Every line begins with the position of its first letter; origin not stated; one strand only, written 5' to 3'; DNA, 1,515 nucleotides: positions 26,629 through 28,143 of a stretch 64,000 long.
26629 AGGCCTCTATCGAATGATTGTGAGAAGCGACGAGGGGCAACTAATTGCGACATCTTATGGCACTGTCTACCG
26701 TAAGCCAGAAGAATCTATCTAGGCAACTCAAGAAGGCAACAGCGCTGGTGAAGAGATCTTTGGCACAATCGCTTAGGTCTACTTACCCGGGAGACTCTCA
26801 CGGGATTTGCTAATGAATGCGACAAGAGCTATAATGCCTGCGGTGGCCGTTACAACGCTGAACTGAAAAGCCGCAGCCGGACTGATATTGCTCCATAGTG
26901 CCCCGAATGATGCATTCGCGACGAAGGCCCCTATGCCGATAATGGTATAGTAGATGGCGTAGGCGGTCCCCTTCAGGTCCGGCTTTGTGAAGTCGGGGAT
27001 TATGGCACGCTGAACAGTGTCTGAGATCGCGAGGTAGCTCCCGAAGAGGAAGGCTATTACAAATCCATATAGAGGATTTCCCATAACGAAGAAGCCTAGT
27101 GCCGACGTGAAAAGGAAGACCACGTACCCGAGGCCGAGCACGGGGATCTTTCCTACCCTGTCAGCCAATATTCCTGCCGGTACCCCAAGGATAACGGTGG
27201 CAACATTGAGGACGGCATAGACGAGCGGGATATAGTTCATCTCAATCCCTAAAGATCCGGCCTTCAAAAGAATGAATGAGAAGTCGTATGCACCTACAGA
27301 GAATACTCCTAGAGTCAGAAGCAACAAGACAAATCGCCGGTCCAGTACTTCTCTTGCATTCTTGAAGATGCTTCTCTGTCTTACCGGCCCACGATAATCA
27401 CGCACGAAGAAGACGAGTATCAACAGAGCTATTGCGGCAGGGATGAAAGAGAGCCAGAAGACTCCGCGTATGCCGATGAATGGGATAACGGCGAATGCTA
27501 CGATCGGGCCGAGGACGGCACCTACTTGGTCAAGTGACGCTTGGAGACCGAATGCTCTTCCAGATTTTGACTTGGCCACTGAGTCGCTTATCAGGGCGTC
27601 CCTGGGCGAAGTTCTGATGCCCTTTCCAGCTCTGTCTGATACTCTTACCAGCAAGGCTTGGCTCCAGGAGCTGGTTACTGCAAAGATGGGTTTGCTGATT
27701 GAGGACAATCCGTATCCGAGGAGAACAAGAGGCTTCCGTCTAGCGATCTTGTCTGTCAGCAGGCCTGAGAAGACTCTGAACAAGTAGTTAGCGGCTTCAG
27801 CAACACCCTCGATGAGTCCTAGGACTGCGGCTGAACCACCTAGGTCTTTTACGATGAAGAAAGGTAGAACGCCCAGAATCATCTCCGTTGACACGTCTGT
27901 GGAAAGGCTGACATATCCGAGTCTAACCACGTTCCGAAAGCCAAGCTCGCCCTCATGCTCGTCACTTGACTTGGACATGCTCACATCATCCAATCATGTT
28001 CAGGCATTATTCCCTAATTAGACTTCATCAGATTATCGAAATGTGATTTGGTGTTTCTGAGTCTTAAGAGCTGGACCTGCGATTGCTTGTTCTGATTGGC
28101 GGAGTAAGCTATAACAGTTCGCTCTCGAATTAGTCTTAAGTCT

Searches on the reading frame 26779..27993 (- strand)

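Call 19: search_protein_families(library=ncbifam, proteins=[window:26779-27993:-], max_evalue=0.01)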
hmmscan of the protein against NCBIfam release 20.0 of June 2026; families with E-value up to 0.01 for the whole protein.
window:26779-27993:- (404 aa): 12 families
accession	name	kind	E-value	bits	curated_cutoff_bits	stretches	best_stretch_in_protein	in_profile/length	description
TIGR00880.1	2_A_01_02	superfamily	1.2e-17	64.3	131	2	71-198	13-139/141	multidrug resistance protein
TIGR00897.2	2A0118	subfamily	5.2e-09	35.5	375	1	135-370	125-377/401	RbtT/DalT/CsbX family MFS transporter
NF008314.0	PRK11102.1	equivalog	8.6e-09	35.1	303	1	22-398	12-392/396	Bcr/CflA family multidrug efflux MFS transporter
TIGR00710.1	efflux_Bcr_CflA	subfamily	1.1e-08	34.9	200.9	1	19-393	4-381/385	Bcr/CflA family efflux MFS transporter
TIGR00900.1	2A0121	subfamily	6.1e-07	29.1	319.6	1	37-196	16-177/364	H+ Antiporter protein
TIGR00895.1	2A0115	subfamily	7.1e-07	28.5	418.55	1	39-195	35-191/398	aromatic acid/H+ symport family MFS transporter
NF007782.0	PRK10473.1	subfamily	3.3e-06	26.4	417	1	47-234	29-217/394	MdtL family multidrug efflux MFS transporter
NF007792.0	PRK10489.1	equivalog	3.3e-06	26.4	324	1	47-397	43-402/419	enterobactin transporter EntS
NF007372.0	PRK09874.1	equivalog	1e-05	24.8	571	1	31-395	25-394/408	multidrug efflux MFS transporter MdtG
NF009048.0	PRK12382.1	subfamily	1.7e-05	23.8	364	1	26-104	21-98/392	arabinose transporter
NF012174.0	tet_MFS_A_B_C_D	equivalog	1.7e-05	23.8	475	1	55-196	39-177/382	Tet(A)/Tet(B)/Tet(C) family tetracycline efflux MFS transporter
TIGR00894.1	2A0114euk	subfamily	0.0014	17.2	626.45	1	55-199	75-221/465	Na(+)-dependent inorganic phosphate cotransporter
